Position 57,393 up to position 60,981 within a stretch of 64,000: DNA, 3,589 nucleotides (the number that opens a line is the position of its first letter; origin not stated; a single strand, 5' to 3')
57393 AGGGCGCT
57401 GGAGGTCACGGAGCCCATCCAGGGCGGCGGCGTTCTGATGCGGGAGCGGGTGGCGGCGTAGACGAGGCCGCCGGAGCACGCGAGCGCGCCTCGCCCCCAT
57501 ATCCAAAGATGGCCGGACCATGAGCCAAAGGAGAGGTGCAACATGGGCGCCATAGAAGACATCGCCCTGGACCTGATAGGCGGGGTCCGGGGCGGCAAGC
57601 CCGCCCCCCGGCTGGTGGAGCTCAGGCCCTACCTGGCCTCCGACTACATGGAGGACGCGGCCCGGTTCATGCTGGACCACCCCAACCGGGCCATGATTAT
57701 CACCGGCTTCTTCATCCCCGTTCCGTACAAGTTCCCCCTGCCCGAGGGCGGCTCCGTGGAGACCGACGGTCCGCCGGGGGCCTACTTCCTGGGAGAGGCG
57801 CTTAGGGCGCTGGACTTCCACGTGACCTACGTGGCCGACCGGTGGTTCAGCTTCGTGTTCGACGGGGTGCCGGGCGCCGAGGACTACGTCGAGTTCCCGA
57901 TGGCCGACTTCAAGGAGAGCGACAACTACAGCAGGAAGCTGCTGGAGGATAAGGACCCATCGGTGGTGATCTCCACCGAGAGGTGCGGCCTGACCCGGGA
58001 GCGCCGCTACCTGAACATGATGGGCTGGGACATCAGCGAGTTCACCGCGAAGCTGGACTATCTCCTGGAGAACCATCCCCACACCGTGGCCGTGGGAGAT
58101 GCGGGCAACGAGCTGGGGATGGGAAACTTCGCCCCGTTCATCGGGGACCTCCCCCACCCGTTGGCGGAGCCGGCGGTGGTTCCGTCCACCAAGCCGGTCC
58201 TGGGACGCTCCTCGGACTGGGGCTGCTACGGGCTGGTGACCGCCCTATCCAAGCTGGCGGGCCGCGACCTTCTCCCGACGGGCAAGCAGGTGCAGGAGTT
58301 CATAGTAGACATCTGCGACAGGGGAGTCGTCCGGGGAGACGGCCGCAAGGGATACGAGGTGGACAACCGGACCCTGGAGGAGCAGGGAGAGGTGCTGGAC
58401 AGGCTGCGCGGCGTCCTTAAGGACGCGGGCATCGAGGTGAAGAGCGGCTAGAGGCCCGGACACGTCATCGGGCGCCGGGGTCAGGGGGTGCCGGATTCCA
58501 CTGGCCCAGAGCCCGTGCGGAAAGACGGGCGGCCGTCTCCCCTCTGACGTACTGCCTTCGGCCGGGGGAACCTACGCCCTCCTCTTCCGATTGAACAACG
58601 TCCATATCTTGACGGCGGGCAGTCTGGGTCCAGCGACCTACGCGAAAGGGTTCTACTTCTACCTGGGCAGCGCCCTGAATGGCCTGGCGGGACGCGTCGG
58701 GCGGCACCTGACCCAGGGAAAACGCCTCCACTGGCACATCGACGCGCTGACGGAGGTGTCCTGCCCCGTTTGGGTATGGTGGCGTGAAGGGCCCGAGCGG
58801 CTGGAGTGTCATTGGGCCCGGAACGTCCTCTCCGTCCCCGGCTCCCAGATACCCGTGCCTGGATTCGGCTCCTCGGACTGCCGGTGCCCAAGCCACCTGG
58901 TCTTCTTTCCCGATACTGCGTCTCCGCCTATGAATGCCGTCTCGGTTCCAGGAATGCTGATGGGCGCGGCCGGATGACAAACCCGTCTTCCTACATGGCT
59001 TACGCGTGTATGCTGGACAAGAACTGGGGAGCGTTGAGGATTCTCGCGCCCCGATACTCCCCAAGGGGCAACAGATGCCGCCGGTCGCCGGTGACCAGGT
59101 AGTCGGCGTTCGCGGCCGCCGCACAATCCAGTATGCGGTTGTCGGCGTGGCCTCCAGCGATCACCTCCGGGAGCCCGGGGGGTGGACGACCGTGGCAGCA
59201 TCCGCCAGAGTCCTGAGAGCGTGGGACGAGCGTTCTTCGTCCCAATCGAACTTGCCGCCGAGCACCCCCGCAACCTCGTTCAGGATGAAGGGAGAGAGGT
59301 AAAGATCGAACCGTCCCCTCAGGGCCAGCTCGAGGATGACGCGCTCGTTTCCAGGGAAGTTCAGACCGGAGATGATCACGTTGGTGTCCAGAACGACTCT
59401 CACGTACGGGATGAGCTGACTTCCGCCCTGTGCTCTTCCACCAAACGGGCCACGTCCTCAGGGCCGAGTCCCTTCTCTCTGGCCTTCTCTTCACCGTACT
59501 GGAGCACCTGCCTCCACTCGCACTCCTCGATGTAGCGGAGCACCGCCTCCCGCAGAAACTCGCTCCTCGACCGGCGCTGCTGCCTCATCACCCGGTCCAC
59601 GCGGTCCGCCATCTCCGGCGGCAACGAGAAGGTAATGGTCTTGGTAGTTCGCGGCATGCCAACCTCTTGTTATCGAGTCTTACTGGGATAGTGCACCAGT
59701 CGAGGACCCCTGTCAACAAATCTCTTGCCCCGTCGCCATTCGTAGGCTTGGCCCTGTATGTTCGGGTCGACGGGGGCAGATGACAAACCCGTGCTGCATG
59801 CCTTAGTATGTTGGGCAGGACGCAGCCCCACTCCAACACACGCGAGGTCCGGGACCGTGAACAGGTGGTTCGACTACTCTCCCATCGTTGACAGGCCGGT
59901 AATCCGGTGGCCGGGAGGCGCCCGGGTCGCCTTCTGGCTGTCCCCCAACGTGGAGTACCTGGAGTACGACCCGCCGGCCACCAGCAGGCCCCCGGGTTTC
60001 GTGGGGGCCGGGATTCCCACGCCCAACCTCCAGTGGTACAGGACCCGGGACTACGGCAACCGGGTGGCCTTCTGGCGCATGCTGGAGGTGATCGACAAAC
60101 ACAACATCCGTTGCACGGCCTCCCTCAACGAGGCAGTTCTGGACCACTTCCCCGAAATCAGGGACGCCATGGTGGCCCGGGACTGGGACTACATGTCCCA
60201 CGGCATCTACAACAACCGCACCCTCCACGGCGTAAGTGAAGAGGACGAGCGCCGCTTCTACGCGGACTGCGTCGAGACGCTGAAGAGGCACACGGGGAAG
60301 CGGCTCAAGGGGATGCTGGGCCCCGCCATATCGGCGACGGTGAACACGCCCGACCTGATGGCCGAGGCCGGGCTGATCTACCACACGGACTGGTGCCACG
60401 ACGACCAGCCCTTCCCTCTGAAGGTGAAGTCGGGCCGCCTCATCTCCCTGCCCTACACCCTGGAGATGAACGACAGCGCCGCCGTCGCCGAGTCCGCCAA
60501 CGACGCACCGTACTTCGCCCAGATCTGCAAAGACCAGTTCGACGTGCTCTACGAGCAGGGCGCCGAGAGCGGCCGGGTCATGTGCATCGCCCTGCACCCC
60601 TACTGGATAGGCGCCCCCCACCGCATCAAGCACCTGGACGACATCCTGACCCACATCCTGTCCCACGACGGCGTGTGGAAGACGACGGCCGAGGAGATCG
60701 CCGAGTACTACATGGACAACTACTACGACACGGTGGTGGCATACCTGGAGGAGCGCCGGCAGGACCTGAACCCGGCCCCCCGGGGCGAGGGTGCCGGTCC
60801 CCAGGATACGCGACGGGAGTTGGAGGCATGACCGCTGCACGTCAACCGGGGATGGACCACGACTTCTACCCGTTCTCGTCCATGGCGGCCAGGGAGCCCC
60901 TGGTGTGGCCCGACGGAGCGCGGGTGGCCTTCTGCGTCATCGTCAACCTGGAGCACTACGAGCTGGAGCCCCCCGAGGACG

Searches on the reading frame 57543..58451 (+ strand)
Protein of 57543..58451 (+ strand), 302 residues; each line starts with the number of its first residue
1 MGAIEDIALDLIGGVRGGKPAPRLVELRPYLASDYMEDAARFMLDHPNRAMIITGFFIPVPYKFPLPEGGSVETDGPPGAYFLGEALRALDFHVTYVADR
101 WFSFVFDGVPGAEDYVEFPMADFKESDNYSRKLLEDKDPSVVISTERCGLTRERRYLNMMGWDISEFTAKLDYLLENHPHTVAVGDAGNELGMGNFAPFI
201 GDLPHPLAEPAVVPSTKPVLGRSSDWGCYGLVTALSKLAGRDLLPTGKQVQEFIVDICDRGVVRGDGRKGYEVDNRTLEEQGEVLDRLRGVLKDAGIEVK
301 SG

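Call 54: search_protein_families(library=pfam, proteins=[window:57543-58451:+], max_evalue=0.00001)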
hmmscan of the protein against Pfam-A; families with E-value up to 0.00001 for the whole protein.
window:57543-58451:+ (302 aa): 1 family
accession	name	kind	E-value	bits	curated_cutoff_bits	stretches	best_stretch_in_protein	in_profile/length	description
PF14336.11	GLUCM-like_C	-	1.9e-45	156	27.9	1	28-289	15-291/291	D-glutamate cyclase-like, C-terminal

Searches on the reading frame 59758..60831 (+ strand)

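Call 54: search_protein_families(library=pfam, proteins=[window:59758-60831:+], max_evalue=0.00001)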
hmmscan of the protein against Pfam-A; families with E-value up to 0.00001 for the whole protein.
window:59758-60831:+ (357 aa): 1 family
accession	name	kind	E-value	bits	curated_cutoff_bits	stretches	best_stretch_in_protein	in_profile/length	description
PF01522.26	Polysacc_deac_1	-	9.2e-08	32.5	23.1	1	92-206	8-121/124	Polysaccharide deacetylase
